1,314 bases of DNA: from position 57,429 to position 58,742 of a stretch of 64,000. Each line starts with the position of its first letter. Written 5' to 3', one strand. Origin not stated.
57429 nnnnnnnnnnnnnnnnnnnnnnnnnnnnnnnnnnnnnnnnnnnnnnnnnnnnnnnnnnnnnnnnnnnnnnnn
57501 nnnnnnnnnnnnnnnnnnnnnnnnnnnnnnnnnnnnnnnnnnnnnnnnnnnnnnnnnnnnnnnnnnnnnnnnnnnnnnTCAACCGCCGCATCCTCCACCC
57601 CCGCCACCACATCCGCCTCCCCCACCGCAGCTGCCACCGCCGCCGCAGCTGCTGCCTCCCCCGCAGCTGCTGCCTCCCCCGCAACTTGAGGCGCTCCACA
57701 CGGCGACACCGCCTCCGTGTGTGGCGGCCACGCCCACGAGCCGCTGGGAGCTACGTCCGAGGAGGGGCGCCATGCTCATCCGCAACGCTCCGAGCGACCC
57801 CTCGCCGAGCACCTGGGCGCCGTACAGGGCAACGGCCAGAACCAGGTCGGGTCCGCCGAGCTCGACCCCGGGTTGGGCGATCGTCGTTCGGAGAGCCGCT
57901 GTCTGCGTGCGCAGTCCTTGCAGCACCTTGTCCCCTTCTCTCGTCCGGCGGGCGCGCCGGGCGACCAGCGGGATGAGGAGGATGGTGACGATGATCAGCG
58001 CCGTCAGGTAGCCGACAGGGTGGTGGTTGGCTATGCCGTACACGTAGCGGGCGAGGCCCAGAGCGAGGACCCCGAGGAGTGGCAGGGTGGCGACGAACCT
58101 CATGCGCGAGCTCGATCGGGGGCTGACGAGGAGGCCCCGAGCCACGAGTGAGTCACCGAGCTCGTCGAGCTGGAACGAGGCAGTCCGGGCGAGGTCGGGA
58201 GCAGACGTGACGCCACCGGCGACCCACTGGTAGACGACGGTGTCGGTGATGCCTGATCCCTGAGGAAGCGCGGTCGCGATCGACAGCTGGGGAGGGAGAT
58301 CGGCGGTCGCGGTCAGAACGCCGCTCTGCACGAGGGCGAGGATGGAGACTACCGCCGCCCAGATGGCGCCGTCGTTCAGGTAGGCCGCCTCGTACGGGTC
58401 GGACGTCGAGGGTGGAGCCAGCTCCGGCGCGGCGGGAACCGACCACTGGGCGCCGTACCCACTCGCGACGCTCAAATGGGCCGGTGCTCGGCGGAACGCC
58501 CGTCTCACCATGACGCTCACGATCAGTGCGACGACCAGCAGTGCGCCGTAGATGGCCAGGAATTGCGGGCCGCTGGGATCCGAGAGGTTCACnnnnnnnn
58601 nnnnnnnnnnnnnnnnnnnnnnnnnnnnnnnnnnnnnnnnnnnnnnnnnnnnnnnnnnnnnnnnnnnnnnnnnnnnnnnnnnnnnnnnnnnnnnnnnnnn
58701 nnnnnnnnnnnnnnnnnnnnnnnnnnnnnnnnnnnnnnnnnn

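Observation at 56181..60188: Membrane protein with a (Cys-Gly/Ser)n C-terminal tail coupled to a DUF692/MNIO oxidase and partner: candidate in-cis cysteine-modifying (RiPP-like, possibly metal-binding) system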

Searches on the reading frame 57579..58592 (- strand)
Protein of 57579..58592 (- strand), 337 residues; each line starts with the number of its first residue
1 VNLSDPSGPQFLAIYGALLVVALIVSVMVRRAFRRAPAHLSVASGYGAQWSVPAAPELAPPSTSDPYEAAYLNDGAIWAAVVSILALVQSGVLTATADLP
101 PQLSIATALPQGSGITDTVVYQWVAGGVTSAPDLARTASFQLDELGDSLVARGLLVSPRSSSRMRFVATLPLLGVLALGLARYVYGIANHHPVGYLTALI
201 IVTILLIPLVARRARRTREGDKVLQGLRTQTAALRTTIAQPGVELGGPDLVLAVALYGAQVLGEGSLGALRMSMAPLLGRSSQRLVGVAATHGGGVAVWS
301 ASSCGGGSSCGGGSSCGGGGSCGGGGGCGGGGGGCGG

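Call 3: search_protein_families(library=pfam, proteins=[window:57579-58592:-], max_evalue=0.01)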
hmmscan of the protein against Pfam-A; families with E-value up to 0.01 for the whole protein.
window:57579-58592:- (337 aa): 0 families

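Call 4: search_protein_families(library=ncbifam, proteins=[window:57579-58592:-], max_evalue=0.01)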
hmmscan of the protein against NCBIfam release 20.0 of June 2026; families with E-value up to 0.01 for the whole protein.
window:57579-58592:- (337 aa): 1 family
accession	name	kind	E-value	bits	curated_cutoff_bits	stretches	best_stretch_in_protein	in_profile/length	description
TIGR04222.1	near_uncomplex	domain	5.2e-37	127.7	43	1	14-262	1-228/229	TIGR04222 domain-containing membrane protein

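Call 11: find_related_loci(query=window:57579-58592:-, collection=genome_contigs, flank=6000)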
Query window:57579-58592:- (337 aa) in genome_contigs; peptide patterns used: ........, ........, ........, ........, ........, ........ (x = any residue, [..] = any of these).
179 stretches matched a pattern, but none encodes a relative of the query by tblastn (E <= 1e-3).

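Call 12: find_homologous_proteins(query=window:57579-58592:-, max_evalue=0.001)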
Query window:57579-58592:- (337 aa): 1816 proteins with E <= 0.001 among 8000 candidates; the best 120 are listed.
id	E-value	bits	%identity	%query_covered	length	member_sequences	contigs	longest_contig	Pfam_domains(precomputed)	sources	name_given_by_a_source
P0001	5.1e-30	123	29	95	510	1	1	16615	PF27765.1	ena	-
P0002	5.8e-30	123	30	76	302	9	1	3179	-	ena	-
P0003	1.8e-29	121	30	97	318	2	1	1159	-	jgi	jgi:uncharacterized protein (TIGR04222 family)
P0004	3.2e-29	121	32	99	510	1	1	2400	PF27765.1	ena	-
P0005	3.3e-28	117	32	82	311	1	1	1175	-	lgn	-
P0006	2.2e-27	114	30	82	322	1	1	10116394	-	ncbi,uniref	ncbi:TIGR04222 domain-containing membrane protein [Myxococcus stipitatus]|uniref:TIGR04222 domain-co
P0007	5.6e-27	113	31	96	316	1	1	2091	-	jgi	jgi:uncharacterized protein (TIGR04222 family)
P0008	5.7e-27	113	30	90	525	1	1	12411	PF27765.1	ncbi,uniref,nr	ncbi:MAG: TIGR04222 domain-containing membrane protein [Moorea sp. SIO1F2]|uniref:TIGR04222 domain-c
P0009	8.2e-27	113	29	90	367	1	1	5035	-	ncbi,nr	ncbi:MAG: TIGR04222 domain-containing membrane protein [Moorea sp. SIO3I7]|nr:TIGR04222 domain-conta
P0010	9.2e-27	112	29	96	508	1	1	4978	PF27765.1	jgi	jgi:uncharacterized protein (TIGR04222 family)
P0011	1.1e-26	112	32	96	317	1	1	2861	-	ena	-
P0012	2.6e-26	111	29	90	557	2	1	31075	PF27765.1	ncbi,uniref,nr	ncbi:TIGR04222 domain-containing membrane protein [Moorena sp. SIO3I6]|uniref:TIGR04222 domain-conta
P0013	3.5e-26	111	32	81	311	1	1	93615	PF20990.3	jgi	jgi:uncharacterized protein (TIGR04222 family)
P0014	7.6e-26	109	32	98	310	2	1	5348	-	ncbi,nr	ncbi:MAG TPA: TIGR04222 domain-containing membrane protein [Polyangia bacterium]|nr:TIGR04222 domain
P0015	2.4e-25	108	25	93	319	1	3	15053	PF20990.3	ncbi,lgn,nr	ncbi:MAG: TIGR04222 domain-containing membrane protein [Aulosira sp. ZfuVER01]|nr:TIGR04222 domain-c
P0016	2.9e-25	107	29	96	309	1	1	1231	-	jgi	jgi:uncharacterized protein (TIGR04222 family)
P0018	6.3e-25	106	32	93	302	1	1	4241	-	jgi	jgi:uncharacterized protein (TIGR04222 family)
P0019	1.4e-24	105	30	96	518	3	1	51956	PF27765.1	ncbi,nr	ncbi:MAG: TIGR04222 domain-containing membrane protein [Moorea sp. SIO4A5]|nr:TIGR04222 domain-conta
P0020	1.9e-24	105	30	75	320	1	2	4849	-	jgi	jgi:uncharacterized protein (TIGR04222 family)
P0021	4.3e-24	104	27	93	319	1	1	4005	-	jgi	jgi:uncharacterized protein (TIGR04222 family)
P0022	5.0e-24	103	31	63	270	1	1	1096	-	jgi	jgi:uncharacterized protein (TIGR04222 family)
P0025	1.7e-23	102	28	91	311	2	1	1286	-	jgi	jgi:uncharacterized protein (TIGR04222 family)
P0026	2.9e-23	101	29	82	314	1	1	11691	-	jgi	jgi:uncharacterized protein (TIGR04222 family)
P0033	2.4e-22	98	33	74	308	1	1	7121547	-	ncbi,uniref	ncbi:TIGR04222 domain-containing membrane protein [Micromonospora sp. CA-263727]|uniref:TIGR04222 do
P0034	2.7e-22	98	31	78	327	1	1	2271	-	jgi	jgi:uncharacterized protein (TIGR04222 family)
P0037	4.8e-22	97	-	-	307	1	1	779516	-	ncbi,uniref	ncbi:TIGR04222 domain-containing membrane protein [Asanoa sp. NPDC049573]|uniref:TIGR04222 domain-co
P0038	5.1e-22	97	34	81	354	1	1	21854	-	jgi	jgi:uncharacterized protein (TIGR04222 family)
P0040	6.8e-22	96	28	82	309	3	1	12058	-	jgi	jgi:uncharacterized protein (TIGR04222 family)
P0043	1.3e-21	96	-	-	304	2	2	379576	-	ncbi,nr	ncbi:TIGR04222 domain-containing membrane protein [Asanoa iriomotensis]|nr:TIGR04222 domain-containi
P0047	1.1e-20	92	-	-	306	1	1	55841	PF20990.3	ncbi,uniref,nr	ncbi:TIGR04222 domain-containing membrane protein [Micromonospora sp. U21]|uniref:TIGR04222 domain-c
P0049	1.5e-20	92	31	93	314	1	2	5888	-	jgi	jgi:uncharacterized protein (TIGR04222 family)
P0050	1.7e-20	92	29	77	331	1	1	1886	-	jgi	jgi:uncharacterized protein (TIGR04222 family)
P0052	1.9e-20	92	36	63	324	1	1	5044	-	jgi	jgi:uncharacterized protein (TIGR04222 family)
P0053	1.9e-20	92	-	-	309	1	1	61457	-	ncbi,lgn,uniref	ncbi:TIGR04222 domain-containing membrane protein [Micromonospora sp. NPDC049645]|uniref:TIGR04222 d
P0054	1.9e-20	92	29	98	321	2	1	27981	-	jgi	jgi:uncharacterized protein (TIGR04222 family)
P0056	3.3e-20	91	26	94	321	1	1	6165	PF20990.3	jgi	jgi:uncharacterized protein (TIGR04222 family)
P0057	3.5e-20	91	31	94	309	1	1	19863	-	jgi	jgi:uncharacterized protein (TIGR04222 family)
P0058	3.8e-20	91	33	95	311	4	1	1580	-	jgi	jgi:uncharacterized protein (TIGR04222 family)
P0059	5.3e-20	90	32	66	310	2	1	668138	-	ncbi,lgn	ncbi:TIGR04222 domain-containing membrane protein [Actinophytocola sp. KF-1]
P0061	6.1e-20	90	27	93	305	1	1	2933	-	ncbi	ncbi:MAG: TIGR04222 domain-containing membrane protein [Gemmataceae bacterium]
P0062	6.6e-20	90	28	95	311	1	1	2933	-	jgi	jgi:uncharacterized protein (TIGR04222 family)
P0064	6.9e-20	90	31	76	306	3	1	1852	-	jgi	jgi:uncharacterized protein (TIGR04222 family)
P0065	1.1e-19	89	34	66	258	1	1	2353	-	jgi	jgi:uncharacterized protein (TIGR04222 family)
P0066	1.5e-19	89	32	82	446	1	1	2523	PF20990.3,PF27765.1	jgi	jgi:uncharacterized protein (TIGR04222 family)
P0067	1.7e-19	89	-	-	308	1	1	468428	-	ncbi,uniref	ncbi:TIGR04222 domain-containing membrane protein [Micromonospora sp. NPDC092111]|uniref:TIGR04222 d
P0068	1.9e-19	88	30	98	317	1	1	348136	-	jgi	jgi:uncharacterized protein (TIGR04222 family)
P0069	2.0e-19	88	-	-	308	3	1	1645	-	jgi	jgi:uncharacterized protein (TIGR04222 family)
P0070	2.1e-19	88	32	77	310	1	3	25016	-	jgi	jgi:uncharacterized protein (TIGR04222 family)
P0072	2.5e-19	88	29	76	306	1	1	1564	-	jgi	jgi:uncharacterized protein (TIGR04222 family)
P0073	2.8e-19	88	31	95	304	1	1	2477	-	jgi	jgi:uncharacterized protein (TIGR04222 family)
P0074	3.0e-19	88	26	76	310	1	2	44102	-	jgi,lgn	jgi:uncharacterized protein (TIGR04222 family)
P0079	3.3e-19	88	-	-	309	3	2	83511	-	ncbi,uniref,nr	ncbi:TIGR04222 domain-containing membrane protein [Micromonospora andamanensis]|uniref:TIGR04222 dom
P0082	4.9e-19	87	-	-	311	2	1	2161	-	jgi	jgi:uncharacterized protein (TIGR04222 family)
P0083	5.1e-19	87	31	82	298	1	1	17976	-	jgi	jgi:uncharacterized protein (TIGR04222 family)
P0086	7.3e-19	86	33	82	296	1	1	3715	-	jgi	jgi:uncharacterized protein (TIGR04222 family)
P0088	8.0e-19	86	30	93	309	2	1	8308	-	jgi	jgi:uncharacterized protein (TIGR04222 family)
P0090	8.8e-19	86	31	79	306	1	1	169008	-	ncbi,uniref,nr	ncbi:TIGR04222 domain-containing membrane protein [Micromonospora lutea]|uniref:TIGR04222 domain-con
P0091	8.9e-19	86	32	66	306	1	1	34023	-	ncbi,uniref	ncbi:MAG: TIGR04222 domain-containing membrane protein [Actinophytocola sp.]|uniref:TIGR04222 domain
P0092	9.0e-19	86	30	77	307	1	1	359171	-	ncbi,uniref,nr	ncbi:TIGR04222 domain-containing membrane protein [Micromonospora zingiberis]|uniref:TIGR04222 domai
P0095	1.1e-18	86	31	74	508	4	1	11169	PF27765.1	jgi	jgi:uncharacterized protein (TIGR04222 family)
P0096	1.1e-18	86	28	93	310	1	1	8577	-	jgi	jgi:uncharacterized protein (TIGR04222 family)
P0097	1.2e-18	86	-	-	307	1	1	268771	-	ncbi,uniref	ncbi:TIGR04222 domain-containing membrane protein [Micromonospora sp. NPDC002575]|uniref:TIGR04222 d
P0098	1.5e-18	85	30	73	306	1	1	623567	-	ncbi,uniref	ncbi:TIGR04222 domain-containing membrane protein [Micromonospora sp. DT233]|uniref:TIGR04222 domain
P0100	1.6e-18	85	-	-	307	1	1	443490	-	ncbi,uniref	ncbi:TIGR04222 domain-containing membrane protein [Micromonospora sp. DT47]|uniref:TIGR04222 domain-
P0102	1.9e-18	85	31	93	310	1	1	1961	-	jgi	jgi:uncharacterized protein (TIGR04222 family)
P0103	1.9e-18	85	32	91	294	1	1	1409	-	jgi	jgi:uncharacterized protein (TIGR04222 family)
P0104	2.2e-18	85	31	76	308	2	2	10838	-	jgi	jgi:uncharacterized protein (TIGR04222 family)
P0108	3.4e-18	84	30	82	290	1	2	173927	-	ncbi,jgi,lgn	jgi:uncharacterized protein (TIGR04222 family)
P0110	4.4e-18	84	32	92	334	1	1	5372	-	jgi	jgi:uncharacterized protein (TIGR04222 family)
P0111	4.5e-18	84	-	-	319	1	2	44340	-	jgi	jgi:uncharacterized protein (TIGR04222 family)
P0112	4.9e-18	84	29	93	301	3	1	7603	-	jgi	jgi:uncharacterized protein (TIGR04222 family)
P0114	7.5e-18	83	-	-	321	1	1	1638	-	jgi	jgi:uncharacterized protein (TIGR04222 family)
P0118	8.8e-18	83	33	94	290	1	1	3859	-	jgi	jgi:uncharacterized protein (TIGR04222 family)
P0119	9.0e-18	83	31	78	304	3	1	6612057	-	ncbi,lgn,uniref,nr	ncbi:TIGR04222 domain-containing membrane protein [Micromonospora narathiwatensis]|uniref:TIGR04222 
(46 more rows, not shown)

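Call 15: search_protein_families(library=pfam, proteins=[P0001, P0013, P0066, P0008, window:57579-58592:-], max_evalue=1)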
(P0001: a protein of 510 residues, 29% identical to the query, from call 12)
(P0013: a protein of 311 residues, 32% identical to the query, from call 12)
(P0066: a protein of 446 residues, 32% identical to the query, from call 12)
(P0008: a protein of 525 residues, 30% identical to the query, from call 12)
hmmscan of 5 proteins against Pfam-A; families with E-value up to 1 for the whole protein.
P0001 (510 aa): 2 families
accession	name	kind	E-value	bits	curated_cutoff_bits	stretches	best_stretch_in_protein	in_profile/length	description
PF20990.2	DUF2207_C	-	0.028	14.5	33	1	265-416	30-203/247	Predicted membrane protein (DUF2207) C-terminal domain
PF13829.11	DUF4191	-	0.11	12.3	30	1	359-406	29-76/219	Domain of unknown function (DUF4191)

P0013 (311 aa): 4 families
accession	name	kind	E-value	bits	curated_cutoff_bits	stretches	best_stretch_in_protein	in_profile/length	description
PF20990.2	DUF2207_C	-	1.6e-06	28.5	33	1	45-210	9-201/247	Predicted membrane protein (DUF2207) C-terminal domain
PF06570.16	DUF1129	-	0.044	13.8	29.1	0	156-203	91-138/207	Protein of unknown function (DUF1129)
PF19865.4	DUF6338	-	0.27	11.2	26.5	0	14-38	87-112/205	Family of unknown function (DUF6338)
PF07664.17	FeoB_C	-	0.37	11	26.6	1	14-51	4-40/54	Ferrous iron transport protein B C terminus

P0066 (446 aa): 4 families
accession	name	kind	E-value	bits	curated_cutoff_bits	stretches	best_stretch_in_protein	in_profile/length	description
PF20990.2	DUF2207_C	-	2.8e-08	34.2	33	1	186-349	9-198/247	Predicted membrane protein (DUF2207) C-terminal domain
PF13829.11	DUF4191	-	0.08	12.8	30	1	293-344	25-76/219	Domain of unknown function (DUF4191)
PF05398.16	PufQ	-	0.18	12.4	22.1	1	147-177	16-49/74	PufQ cytochrome subunit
PF17090.10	Ytca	-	0.72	10.8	28.8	0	157-197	14-47/62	YtcA family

P0008 (525 aa): 2 families
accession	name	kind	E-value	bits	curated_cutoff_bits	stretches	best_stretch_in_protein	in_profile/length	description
PF20990.2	DUF2207_C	-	0.058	13.5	33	1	278-431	59-212/247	Predicted membrane protein (DUF2207) C-terminal domain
PF05400.18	FliT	-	0.67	11.2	29.5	0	294-357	17-79/85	Flagellar protein FliT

window:57579-58592:- (337 aa): 1 family
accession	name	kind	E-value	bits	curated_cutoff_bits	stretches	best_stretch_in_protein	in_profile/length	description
PF20315.3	DUF6611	-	0.13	12.7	27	1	160-225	44-109/168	Family of unknown function (DUF6611)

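Call 50: predict_structure(alignment_id=A5)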
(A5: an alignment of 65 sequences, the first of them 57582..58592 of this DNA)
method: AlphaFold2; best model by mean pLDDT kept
length: 337 residues; sequences in the alignment: 65
mean_pLDDT: 81.4   pTM: 0.73
mean pLDDT of the five models: 81.4, 80.6, 80.0, 79.9, 79.1
residues with pLDDT >= 90: 206; 70-90: 43; 50-70: 33; < 50: 55
segments of 3 or more residues with pLDDT < 50: 285-312, 314-337
pLDDT, mean of each block of 10 residues (from residue 1): 79 96 96 76 53 57 83 95 96 93 96 96 96 92 94 93 95 97 95 96 96 93 94 92 91 94 82 82 47 40 44 45 44 42
secondary structure, 60 per line:
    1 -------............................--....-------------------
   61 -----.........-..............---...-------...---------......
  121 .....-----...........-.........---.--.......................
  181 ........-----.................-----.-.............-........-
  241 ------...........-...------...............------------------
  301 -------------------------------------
elements in order: H8-35 H38-41 H66-74 H76-89 E93-95 E103-105 H115-125 H131-141 H143-151 H158-188 H194-210 H218-230 H232-239 H247-257 H268-282
